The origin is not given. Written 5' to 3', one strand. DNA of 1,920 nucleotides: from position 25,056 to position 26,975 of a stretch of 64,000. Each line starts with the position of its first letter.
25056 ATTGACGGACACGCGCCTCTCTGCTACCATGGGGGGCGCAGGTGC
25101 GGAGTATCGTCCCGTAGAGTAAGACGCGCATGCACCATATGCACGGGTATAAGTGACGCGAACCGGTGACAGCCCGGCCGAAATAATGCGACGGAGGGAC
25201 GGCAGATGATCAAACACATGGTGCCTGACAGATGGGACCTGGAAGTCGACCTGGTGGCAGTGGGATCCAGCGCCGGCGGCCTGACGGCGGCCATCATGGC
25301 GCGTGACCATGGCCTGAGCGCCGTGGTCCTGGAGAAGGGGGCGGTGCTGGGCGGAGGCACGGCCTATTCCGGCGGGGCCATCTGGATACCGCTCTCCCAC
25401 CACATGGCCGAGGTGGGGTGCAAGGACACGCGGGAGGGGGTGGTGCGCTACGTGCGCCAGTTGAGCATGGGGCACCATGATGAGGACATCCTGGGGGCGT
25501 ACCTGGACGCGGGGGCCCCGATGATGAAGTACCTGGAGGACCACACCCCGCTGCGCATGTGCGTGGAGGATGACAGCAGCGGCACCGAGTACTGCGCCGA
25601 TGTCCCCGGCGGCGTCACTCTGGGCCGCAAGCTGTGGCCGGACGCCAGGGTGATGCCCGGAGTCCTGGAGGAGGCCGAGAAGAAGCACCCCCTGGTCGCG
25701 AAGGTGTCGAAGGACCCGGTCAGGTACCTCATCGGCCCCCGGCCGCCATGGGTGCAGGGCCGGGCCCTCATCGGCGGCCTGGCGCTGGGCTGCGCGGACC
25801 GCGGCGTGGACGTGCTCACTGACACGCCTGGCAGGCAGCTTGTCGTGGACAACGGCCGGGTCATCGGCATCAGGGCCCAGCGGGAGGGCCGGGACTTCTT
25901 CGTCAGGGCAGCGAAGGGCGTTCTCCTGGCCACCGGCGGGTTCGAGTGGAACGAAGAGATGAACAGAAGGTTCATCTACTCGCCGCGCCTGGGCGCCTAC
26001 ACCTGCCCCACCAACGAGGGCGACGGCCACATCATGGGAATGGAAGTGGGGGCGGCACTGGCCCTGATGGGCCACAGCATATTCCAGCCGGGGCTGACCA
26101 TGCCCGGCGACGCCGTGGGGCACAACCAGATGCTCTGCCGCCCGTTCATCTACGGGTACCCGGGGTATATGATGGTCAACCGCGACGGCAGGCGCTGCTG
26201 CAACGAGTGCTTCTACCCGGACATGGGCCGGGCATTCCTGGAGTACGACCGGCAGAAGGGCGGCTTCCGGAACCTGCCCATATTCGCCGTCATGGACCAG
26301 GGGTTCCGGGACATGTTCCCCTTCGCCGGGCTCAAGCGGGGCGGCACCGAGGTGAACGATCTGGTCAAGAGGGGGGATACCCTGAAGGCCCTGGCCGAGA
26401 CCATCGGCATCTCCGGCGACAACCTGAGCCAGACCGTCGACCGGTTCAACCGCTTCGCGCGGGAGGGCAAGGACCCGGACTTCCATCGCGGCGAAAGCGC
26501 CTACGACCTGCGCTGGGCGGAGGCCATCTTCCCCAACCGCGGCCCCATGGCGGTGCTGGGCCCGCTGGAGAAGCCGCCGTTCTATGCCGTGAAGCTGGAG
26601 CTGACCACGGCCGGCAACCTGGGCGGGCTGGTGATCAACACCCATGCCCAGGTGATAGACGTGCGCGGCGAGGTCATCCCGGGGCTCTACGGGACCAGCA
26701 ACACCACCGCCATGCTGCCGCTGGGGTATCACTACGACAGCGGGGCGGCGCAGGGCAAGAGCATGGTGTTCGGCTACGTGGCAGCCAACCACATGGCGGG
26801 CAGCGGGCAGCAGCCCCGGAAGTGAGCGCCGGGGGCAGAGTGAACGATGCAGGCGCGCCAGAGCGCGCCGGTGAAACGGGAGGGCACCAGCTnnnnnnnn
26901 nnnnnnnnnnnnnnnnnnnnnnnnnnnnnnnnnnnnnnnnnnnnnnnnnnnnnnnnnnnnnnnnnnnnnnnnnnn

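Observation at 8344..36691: Island enriched in flavin/OYE reductases, KstD-like flavoprotein, BaiE-like NTF2 protein, SDRs, CoA ligases and an uptake ABC system: candidate anaerobic steroid/bile-acid or aromatic-acid reductive metabolism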

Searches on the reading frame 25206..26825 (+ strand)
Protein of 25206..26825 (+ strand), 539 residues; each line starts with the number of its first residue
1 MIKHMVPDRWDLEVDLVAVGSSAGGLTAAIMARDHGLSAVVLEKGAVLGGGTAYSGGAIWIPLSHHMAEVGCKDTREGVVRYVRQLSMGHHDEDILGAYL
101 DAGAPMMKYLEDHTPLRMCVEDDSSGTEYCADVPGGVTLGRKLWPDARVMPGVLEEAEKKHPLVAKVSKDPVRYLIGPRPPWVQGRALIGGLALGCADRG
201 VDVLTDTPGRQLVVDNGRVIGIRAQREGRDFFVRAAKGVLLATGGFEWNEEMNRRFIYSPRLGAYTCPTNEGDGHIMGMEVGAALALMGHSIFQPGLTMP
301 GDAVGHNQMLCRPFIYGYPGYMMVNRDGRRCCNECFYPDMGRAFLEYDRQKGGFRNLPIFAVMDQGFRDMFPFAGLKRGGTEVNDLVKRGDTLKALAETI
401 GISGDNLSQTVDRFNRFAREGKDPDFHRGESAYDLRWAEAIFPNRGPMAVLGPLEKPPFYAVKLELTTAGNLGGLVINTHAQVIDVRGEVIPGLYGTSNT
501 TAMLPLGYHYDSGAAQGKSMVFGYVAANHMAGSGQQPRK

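Call 5: search_protein_families(library=pfam, proteins=[window:25206-26825:+], max_evalue=0.001)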
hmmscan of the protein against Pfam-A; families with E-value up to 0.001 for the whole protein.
window:25206-26825:+ (539 aa): 4 families
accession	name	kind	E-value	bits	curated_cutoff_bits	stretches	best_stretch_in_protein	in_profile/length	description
PF00890.30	FAD_binding_2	-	4e-53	181.5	20.4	1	15-496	1-394/414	FAD binding domain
PF01266.30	DAO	-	2.3e-08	34.4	27.9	1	19-254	5-215/353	FAD dependent oxidoreductase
PF12831.13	FAD_oxidored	-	1.2e-05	25.2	27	1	15-63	1-49/416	FAD dependent oxidoreductase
PF01946.23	Thi4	-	0.00048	19.9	26.2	1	12-58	16-62/235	Thi4 family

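Call 8: search_protein_families(library=ncbifam, proteins=[window:25206-26825:+], max_evalue=0.00001)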
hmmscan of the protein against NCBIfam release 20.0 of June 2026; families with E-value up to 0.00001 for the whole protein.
window:25206-26825:+ (539 aa): 27 families (the best 25 are shown)
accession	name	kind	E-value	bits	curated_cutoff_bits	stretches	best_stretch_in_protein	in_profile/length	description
NF009478.0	PRK12844.1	equivalog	3e-106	355.9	789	2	181-535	205-553/559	3-ketosteroid-delta-1-dehydrogenase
NF005882.1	PRK07843.1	equivalog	4.5e-99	332.3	788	2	181-529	197-546/547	3-oxosteroid 1-dehydrogenase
NF009473.0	PRK12835.1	subfamily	2.4e-95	320.2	837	2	184-535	211-571/585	FAD-binding protein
NF004789.0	PRK06134.1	subfamily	6.8e-90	302.3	747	2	183-535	214-572/581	FAD-dependent oxidoreductase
NF053676.1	4oxCHCAChcC1Cy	equivalog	2.8e-88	296.6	1000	2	184-531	185-527/528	4-oxocyclohexanecarboxylate 2-dehydrogenase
NF009477.0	PRK12843.1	equivalog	3.1e-84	283.5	758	2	163-536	200-574/578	FAD-dependent oxidoreductase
NF009479.0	PRK12845.1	equivalog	4.3e-78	263.1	793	2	157-531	190-564/566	3-ketosteroid-delta-1-dehydrogenase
NF009474.0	PRK12837.1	equivalog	3.1e-70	237.4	675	1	9-533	3-511/513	FAD-binding protein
NF009476.0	PRK12839.1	equivalog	1.9e-66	224.4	940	2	183-534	211-568/572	FAD-dependent oxidoreductase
NF053677.1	Desat2ChcC2Cyan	equivalog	4.1e-65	220.2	900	2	184-532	201-553/558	4-oxocyclohex-2-ene-1-carboxylate 5-dehydrogenase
NF005510.0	PRK07121.1-3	subfamily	3e-50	171.4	481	2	180-532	174-488/492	FAD-binding protein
TIGR01813.1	flavo_cyto_c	subfamily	1.5e-42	145.9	285.45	2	185-527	129-443/444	flavocytochrome c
NF053717.1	VnlPnlRedVprA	equivalog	1.5e-36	126.3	600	2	195-525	140-473/481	vinyl phenol reductase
NF005511.0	PRK07121.1-4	equivalog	9.2e-36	123.4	466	2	225-536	257-545/553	FAD-binding protein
NF005512.0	PRK07121.1-5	subfamily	4.8e-32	111.1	812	2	195-529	191-485/489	FAD-binding protein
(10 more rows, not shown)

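Call 9: find_encoding_contigs(protein=window:25206-26825:+, flank=10000, max_places=6)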
Protein window:25206-26825:+ (539 aa): 8 contigs read that carry it; 4 places shown.
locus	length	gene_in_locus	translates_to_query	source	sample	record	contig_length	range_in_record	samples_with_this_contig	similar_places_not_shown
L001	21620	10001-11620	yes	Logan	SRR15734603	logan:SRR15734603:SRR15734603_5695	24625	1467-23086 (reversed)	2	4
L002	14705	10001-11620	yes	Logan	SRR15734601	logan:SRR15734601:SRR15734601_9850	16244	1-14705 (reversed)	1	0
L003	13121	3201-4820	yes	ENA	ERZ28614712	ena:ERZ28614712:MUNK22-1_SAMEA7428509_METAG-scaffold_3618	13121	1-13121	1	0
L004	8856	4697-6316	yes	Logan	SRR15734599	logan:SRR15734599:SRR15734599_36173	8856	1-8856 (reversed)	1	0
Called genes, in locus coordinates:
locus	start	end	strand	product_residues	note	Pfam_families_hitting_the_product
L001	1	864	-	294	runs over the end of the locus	PF02653:BPD_transp_2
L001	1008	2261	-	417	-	PF13458:Peripla_BP_6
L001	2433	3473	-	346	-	PF02653:BPD_transp_2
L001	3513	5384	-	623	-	PF00501:AMP-binding, PF23562:AMP-binding_C_3 (weak)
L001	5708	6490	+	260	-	PF00072:Response_reg, PF00196:GerE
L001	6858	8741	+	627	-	PF08448:PAS_4, PF00989:PAS, PF08447:PAS_3, PF08448:PAS_4, PF13426:PAS_9, PF00989:PAS, PF13188:PAS_8, PF13426:PAS_9, +7 more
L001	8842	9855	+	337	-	PF01047:MarR (faint), PF13404:HTH_AsnC-type, PF13412:HTH_24, PF01037:AsnC_trans_reg, PF08279:HTH_11 (weak), PF13404:HTH_AsnC-type, PF13412:HTH_24, PF01037:AsnC_trans_reg, +7 more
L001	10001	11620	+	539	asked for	PF00890:FAD_binding_2, PF01266:DAO, PF12831:FAD_oxidored (faint)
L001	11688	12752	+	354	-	PF12838:Fer4_7 (weak)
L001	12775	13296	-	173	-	-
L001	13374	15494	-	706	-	PF00724:Oxidored_FMN, PF01266:DAO (faint), PF00890:FAD_binding_2 (weak), PF03486:HI0933_like (weak), PF07992:Pyr_redox_2, PF12831:FAD_oxidored (weak), PF13450:NAD_binding_8 (weak), PF00070:Pyr_redox, +2 more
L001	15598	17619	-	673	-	PF00724:Oxidored_FMN, PF01266:DAO (faint), PF03486:HI0933_like (faint), PF01262:AlaDh_PNT_C (faint), PF07992:Pyr_redox_2, PF12831:FAD_oxidored (weak), PF13450:NAD_binding_8 (faint), PF00070:Pyr_redox (weak)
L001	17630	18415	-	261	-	PF10370:Rv2993c-like_N, PF01557:FAA_hydrolase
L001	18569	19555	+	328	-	PF12802:MarR_2 (faint), PF01022:HTH_5 (faint), PF01047:MarR (faint), PF13404:HTH_AsnC-type (weak), PF13412:HTH_24, PF13404:HTH_AsnC-type, PF13412:HTH_24, PF01037:AsnC_trans_reg, +5 more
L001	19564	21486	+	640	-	PF00724:Oxidored_FMN, PF00890:FAD_binding_2 (faint), PF07992:Pyr_redox_2, PF12831:FAD_oxidored (weak), PF13450:NAD_binding_8 (weak), PF13738:Pyr_redox_3, PF00070:Pyr_redox (weak)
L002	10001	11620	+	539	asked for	PF00890:FAD_binding_2, PF01266:DAO, PF12831:FAD_oxidored (faint)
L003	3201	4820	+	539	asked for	PF00890:FAD_binding_2, PF01266:DAO, PF12831:FAD_oxidored (faint)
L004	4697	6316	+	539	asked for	PF00890:FAD_binding_2, PF01266:DAO, PF12831:FAD_oxidored (faint)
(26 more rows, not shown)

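Call 13: search_solved_structures(query=window:25206-26825:+, max_evalue=1e-10)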
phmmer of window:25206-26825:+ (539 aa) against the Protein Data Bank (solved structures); distinct sequences matched with E-value up to 1e-10: 26.
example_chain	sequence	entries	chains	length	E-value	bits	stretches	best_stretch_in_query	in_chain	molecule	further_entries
7p18_A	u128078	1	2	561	5.4e-62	213.1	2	185-533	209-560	3-oxosteroid 1-dehydrogenase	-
8jbz_AAA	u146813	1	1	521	1.2e-57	198.8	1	8-531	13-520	3-ketosteroid dehydrogenase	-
4c3x_A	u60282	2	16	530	1.2e-57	198.7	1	9-531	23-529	3-KETOSTEROID DEHYDROGENASE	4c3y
8joj_A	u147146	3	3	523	1.3e-57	198.6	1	9-531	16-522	3-ketosteroid dehydrogenase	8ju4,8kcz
8am8_BBB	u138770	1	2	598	1.6e-45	158.8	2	210-533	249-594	Fumarate reductase/succinate dehydrogenase flavoprotein domain protein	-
8am6_AAA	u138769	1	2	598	1.2e-44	155.9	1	210-533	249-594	Fumarate reductase/succinate dehydrogenase flavoprotein domain protein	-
8am3_AAA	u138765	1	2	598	1.4e-44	155.6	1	210-533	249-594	Fumarate reductase/succinate dehydrogenase flavoprotein domain protein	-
6t85_A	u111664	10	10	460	4.1e-28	101.3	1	185-530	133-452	Urocanate reductase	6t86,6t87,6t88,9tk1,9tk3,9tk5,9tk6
1d4c_A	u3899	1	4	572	7.1e-25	90.6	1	197-504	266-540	FLAVOCYTOCHROME C FUMARATE REDUCTASE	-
1d4d_A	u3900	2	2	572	2.9e-24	88.6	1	197-504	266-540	FLAVOCYTOCHROME C FUMARATE REDUCTASE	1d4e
1qo8_A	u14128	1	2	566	1.2e-23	86.6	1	185-531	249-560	FLAVOCYTOCHROME C3 FUMARATE REDUCTASE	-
1lj1_A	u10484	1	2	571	1.1e-21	80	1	196-528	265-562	flavocytochrome c3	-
1m64_A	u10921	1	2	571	1.7e-21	79.5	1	196-528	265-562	flavocytochrome c3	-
1kss_A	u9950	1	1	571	2.1e-21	79.2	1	196-528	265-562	flavocytochrome c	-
1jry_A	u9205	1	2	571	2.5e-21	78.9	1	196-528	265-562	FLAVOCYTOCHROME C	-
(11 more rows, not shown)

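Call 14: find_related_loci(query=window:25206-26825:+, collection=genome_contigs, flank=10000)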
Query window:25206-26825:+ (539 aa) in genome_contigs; peptide patterns used: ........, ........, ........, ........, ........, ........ (x = any residue, [..] = any of these).
20 stretches matched a pattern; 11 encode a relative of the query (tblastn E <= 1e-3); 11 distinct loci.
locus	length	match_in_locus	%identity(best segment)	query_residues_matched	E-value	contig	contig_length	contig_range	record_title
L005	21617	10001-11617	90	1-539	0e+0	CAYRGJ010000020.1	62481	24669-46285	MAG TPA_asm: uncultured Dehalococcoidia bacterium isolate SRP192927_co6_610 genome assembly, contig: NODE_549_length_624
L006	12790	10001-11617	87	1-539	0e+0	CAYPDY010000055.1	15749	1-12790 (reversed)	MAG TPA_asm: uncultured Dehalococcoidia bacterium isolate SRP192927_co7_33 genome assembly, contig: NODE_7037_length_157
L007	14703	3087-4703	87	1-539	0e+0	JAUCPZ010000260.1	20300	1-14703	MAG: Dehalococcoidia bacterium isolate Bin_016 k127_73729, whole genome shotgun sequence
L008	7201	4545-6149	70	1-536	0e+0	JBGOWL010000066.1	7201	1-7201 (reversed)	MAG: Dehalococcoidia bacterium isolate OBJ_0618_130150_93 k141_3390190_length_7201_cov_32.0000, whole genome shotgun seq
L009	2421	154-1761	69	1-536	0e+0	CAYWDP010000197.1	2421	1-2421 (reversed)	MAG TPA_asm: uncultured Dehalococcoidia bacterium isolate SRP239594_co1_65 genome assembly, contig: NODE_45697_length_24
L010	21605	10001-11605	69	1-536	0e+0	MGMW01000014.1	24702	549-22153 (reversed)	MAG: Chloroflexi bacterium RBG_13_53_26 RBG_13_scaffold_12361, whole genome shotgun sequence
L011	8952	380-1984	70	1-535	0e+0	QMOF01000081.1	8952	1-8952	MAG: Chloroflexi bacterium isolate B9_G15 B9_Guay15_scaffold_02319, whole genome shotgun sequence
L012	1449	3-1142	92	160-539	0e+0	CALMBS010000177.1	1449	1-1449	MAG TPA_asm: uncultured Chloroflexi bacterium isolate SRR8859388_bin.22_CONCOCT_v1.1_MAG genome assembly, contig: ERZ164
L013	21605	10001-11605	70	1-536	0e+0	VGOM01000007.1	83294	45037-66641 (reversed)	MAG: Chloroflexi bacterium isolate M_DeepCast_400m_m2_020 M_DeepCast_400m_m2_020_Ga0194112_10000190, whole genome shotgu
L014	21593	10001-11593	70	1-531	0e+0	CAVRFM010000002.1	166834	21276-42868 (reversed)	MAG: uncultured Chloroflexia bacterium isolate MFD04492.bin.1.138 genome assembly, contig: contig_19534, whole genome sh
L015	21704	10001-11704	30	13-538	8e-54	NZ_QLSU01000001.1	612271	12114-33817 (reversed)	Paraburkholderia unamae strain CATux-332 Ga0215848_101, whole genome shotgun sequence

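Call 15: find_homologous_proteins(query=window:25206-26825:+, max_evalue=1e-30)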
Query window:25206-26825:+ (539 aa): 1307 proteins with E <= 1e-30 among 8000 candidates; the best 120 are listed.
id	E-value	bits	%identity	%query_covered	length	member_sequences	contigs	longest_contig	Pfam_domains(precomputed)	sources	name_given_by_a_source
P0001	0.0e+0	1260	100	100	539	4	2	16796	PF01266.31,PF00890.31,PF12831.14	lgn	-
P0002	0.0e+0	1155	90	100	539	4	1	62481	PF01266.31,PF00890.31,PF12831.14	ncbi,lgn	-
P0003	0.0e+0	1117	87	100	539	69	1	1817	PF01266.31,PF00890.31,PF12831.14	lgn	-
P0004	0.0e+0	1021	80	99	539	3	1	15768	PF01266.31,PF00890.31,PF12831.14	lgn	-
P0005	3.5e-281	952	75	99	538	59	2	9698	PF01266.31,PF00890.31,PF12831.14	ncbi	-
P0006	1.3e-262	890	70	99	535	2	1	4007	PF01266.31,PF00890.31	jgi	jgi:3-oxosteroid 1-dehydrogenase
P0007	1.4e-261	887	71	98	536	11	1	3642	PF01266.31,PF00890.31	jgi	-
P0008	4.5e-261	885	71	100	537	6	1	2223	PF01266.31,PF00890.31,PF12831.14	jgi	jgi:3-oxosteroid 1-dehydrogenase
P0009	5.6e-258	875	70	99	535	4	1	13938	PF01266.31,PF00890.31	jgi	-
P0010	7.8e-257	871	70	99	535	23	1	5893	PF01266.31,PF00890.31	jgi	jgi:3-oxosteroid 1-dehydrogenase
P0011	9.3e-257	871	69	99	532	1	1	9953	PF01266.31,PF00890.31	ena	-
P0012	2.1e-256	870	69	100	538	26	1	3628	PF01266.31,PF00890.31,PF12831.14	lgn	-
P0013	8.3e-256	868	69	100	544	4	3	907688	PF01266.31,PF00890.31,PF12831.14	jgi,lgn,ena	-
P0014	3.5e-255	866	69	99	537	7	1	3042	PF01266.31,PF00890.31,PF12831.14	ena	-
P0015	4.9e-255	865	68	99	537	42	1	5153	PF01266.31,PF00890.31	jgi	jgi:3-oxosteroid 1-dehydrogenase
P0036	1.0e-195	670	55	98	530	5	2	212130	PF00890.31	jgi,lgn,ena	-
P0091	9.4e-180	617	56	98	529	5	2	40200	PF01266.31,PF00890.31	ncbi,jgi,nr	ncbi:MAG: FAD-binding protein [Deltaproteobacteria bacterium]|nr:FAD-binding protein [Deltaproteobac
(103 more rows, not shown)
